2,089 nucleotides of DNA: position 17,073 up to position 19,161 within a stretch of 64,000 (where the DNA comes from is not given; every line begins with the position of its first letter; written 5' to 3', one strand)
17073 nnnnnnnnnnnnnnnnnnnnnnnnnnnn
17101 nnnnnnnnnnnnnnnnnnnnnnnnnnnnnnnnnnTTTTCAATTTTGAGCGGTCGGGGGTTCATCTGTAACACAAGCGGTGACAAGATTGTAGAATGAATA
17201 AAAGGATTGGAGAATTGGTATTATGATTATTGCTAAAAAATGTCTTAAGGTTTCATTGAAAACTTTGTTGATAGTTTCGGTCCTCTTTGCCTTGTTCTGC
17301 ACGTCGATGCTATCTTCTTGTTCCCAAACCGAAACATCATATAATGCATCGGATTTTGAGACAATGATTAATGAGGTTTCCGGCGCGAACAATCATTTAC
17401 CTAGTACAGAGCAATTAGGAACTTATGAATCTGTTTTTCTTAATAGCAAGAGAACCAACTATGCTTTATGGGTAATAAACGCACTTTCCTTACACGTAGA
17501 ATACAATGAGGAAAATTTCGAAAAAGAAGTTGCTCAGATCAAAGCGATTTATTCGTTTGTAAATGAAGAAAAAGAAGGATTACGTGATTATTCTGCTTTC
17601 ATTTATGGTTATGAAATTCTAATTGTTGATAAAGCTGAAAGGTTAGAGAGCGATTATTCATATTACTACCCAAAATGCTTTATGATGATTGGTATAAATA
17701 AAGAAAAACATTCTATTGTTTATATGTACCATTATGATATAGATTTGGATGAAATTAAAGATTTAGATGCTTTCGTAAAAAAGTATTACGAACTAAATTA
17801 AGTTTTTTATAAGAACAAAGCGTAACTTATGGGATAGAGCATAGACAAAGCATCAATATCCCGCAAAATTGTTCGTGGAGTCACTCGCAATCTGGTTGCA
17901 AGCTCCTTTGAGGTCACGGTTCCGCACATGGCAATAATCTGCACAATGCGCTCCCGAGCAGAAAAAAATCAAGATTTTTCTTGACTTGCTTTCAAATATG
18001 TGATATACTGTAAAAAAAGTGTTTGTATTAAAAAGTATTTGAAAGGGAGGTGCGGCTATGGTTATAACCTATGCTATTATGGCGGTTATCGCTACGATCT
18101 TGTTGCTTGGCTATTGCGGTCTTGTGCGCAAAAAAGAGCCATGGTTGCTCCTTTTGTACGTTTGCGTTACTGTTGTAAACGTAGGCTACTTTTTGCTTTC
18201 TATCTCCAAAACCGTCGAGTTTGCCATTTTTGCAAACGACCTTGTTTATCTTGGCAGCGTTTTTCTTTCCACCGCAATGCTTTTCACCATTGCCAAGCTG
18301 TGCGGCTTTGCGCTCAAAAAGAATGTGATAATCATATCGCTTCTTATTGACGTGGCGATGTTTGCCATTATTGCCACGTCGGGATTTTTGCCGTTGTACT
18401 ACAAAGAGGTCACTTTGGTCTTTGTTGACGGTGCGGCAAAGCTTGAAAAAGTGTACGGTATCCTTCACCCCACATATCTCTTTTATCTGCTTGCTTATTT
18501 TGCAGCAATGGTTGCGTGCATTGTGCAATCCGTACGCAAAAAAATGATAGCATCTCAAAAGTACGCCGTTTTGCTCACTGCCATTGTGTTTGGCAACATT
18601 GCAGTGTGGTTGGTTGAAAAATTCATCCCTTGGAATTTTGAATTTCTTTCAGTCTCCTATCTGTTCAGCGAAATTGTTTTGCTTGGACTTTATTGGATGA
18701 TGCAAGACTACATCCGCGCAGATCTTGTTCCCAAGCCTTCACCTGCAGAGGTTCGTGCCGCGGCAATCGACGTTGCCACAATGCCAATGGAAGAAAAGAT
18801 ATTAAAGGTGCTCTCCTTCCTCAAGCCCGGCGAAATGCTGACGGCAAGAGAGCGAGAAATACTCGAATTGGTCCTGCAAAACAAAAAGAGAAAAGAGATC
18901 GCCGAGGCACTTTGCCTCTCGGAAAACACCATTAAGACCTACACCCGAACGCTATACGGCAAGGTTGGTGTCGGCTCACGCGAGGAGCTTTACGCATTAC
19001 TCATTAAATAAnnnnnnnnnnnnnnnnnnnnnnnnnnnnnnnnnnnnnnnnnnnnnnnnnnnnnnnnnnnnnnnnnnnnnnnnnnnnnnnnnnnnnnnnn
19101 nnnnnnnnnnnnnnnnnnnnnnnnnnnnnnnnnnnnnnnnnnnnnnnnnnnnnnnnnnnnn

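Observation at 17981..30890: Candidate undescribed surface-display locus: 7TM-LuxR regulator, small coupled protein, 3078-aa Cys/His-rich wall protein and an exo-hydrolase/membrane fusion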

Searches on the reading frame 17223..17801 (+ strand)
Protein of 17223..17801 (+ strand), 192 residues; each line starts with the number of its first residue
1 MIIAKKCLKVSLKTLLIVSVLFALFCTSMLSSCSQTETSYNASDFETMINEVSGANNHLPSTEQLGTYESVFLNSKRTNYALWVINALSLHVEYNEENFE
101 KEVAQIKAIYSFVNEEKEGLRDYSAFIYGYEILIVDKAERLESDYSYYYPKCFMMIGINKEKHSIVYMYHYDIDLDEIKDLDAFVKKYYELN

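Call 4: search_protein_families(library=pfam, proteins=[window:17223-17801:+], max_evalue=0.01)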
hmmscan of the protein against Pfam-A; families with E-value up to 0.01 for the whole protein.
window:17223-17801:+ (192 aa): 0 families

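Call 5: search_protein_families(library=ncbifam, proteins=[window:17223-17801:+], max_evalue=0.01)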
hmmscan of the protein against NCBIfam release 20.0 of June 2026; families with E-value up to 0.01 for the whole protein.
window:17223-17801:+ (192 aa): 0 families

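Call 66: search_protein_families(library=padloc, proteins=[window:17223-17801:+], max_evalue=0.01)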
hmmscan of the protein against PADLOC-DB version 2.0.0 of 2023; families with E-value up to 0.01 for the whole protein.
window:17223-17801:+ (192 aa): 1 family
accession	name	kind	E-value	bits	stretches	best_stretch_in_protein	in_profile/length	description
PDLC00708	Effector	-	0.00011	19.8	1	103-145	135-177/191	2TM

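Call 67: search_protein_families(library=phrogs, proteins=[window:17223-17801:+], max_evalue=0.01)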
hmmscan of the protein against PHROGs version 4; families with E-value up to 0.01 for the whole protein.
window:17223-17801:+ (192 aa): 0 families
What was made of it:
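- Tried and rejected: Nothing for the small protein (calls 66, 67).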

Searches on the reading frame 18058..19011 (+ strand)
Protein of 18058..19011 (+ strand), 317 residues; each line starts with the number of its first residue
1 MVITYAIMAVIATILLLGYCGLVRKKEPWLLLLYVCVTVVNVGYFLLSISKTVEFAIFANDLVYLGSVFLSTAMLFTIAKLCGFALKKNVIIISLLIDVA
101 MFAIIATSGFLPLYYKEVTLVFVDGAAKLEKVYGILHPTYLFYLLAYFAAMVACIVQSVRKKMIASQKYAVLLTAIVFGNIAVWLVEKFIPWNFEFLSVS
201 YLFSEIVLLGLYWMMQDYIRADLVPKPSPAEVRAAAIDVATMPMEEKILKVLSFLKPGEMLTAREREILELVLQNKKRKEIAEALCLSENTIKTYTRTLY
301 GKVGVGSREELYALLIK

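Call 4: search_protein_families(library=pfam, proteins=[window:18058-19011:+], max_evalue=0.01)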
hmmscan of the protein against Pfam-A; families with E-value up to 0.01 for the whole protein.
window:18058-19011:+ (317 aa): 3 families
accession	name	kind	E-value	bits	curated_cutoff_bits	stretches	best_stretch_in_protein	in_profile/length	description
PF00196.25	GerE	-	2.2e-14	53.3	23.5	1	260-313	2-55/57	Bacterial regulatory proteins, luxR family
PF16927.11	HisKA_7TM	-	7.3e-14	52.6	28.6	1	9-209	5-211/224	N-terminal 7TM region of histidine kinase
PF08281.18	Sigma70_r4_2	-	3.7e-06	26.9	25.7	1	259-295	9-46/54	Sigma-70, region 4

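Call 5: search_protein_families(library=ncbifam, proteins=[window:18058-19011:+], max_evalue=0.01)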
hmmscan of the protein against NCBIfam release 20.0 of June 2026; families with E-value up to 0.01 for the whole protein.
window:18058-19011:+ (317 aa): 22 families
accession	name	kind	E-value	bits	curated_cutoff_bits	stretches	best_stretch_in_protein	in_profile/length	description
NF052445.1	RespRegMctR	equivalog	3.1e-07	30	300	1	259-312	143-196/205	two-component system response regulator MctR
NF007505.1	PRK10100.1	equivalog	3.2e-07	30.2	250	1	260-308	144-192/204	biofilm master transcriptional regulator CsgD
TIGR03541.1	reg_near_HchA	equivalog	1.9e-06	27.5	215.6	1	246-307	157-218/232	PA1136 family autoinducer-binding transcriptional regulator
NF047785.1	respo_reg_MadR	equivalog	9.5e-06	25.1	300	1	256-310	144-198/209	MadR family response regulator transcription factor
NF007935.0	PRK10651.1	equivalog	1e-05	24.8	250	1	259-310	154-205/216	two-component system response regulator NarL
NF003420.0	PRK04841.1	equivalog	1e-05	23.8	537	1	261-310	839-888/903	HTH-type transcriptional regulator MalT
TIGR03020.2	EpsA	equivalog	1.1e-05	25.2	170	1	258-309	188-239/247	XrtB/PEP-CTERM-associated transcriptional regulator EpsA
NF011896.0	PRK15369.1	equivalog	1.4e-05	24.8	242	1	257-311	146-200/211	two component system response regulator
NF007708.0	PRK10403.1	equivalog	6.5e-05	22.5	343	1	257-309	150-202/215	nitrate/nitrite response regulator protein NarP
TIGR02937.1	sigma70-ECF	superfamily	6.6e-05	22.6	42.9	1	260-302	117-160/165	sigma-70 family RNA polymerase sigma factor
NF007018.1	PRK09483.1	equivalog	0.00013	21.7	280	1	257-316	145-204/217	UvrY/SirA/GacA family response regulator transcription factor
NF040749.1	tetrathio_RR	equivalog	0.00017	21.4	290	1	222-312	96-185/191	tetrathionate respiration response regulator TtrR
NF007403.0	PRK09935.1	equivalog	0.00029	20.5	271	1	260-311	149-200/210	fimbria biosynthesis transcriptional regulator FimZ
NF007685.0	PRK10360.1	equivalog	0.00046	20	258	1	228-311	104-188/196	response regulator transcription factor UhpA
NF007419.0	PRK09958.1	equivalog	0.001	18.7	251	1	259-313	142-196/204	acid-sensing system DNA-binding response regulator EvgA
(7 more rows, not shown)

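Call 66: search_protein_families(library=padloc, proteins=[window:18058-19011:+], max_evalue=0.01)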
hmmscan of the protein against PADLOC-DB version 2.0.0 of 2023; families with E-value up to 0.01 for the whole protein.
window:18058-19011:+ (317 aa): 2 families
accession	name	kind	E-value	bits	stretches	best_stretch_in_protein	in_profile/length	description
PDLC01851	CARF3--CARF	-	4.1e-06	24.4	1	239-303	190-252/279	-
PDLC01855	CARF3--CARF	-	0.00096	16.9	1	259-302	216-259/288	-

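Call 67: search_protein_families(library=phrogs, proteins=[window:18058-19011:+], max_evalue=0.01)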
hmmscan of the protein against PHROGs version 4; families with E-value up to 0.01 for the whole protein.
window:18058-19011:+ (317 aa): 3 families
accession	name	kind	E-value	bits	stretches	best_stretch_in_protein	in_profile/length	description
phrog_10300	-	transcription regulation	4.4e-08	34.3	1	247-311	107-171/182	transcriptional regulator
phrog_3282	-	transcription regulation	4.2e-05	24.5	1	258-311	45-98/158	sigma factor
phrog_24049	-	unknown function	0.0052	17.7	1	261-312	17-68/149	-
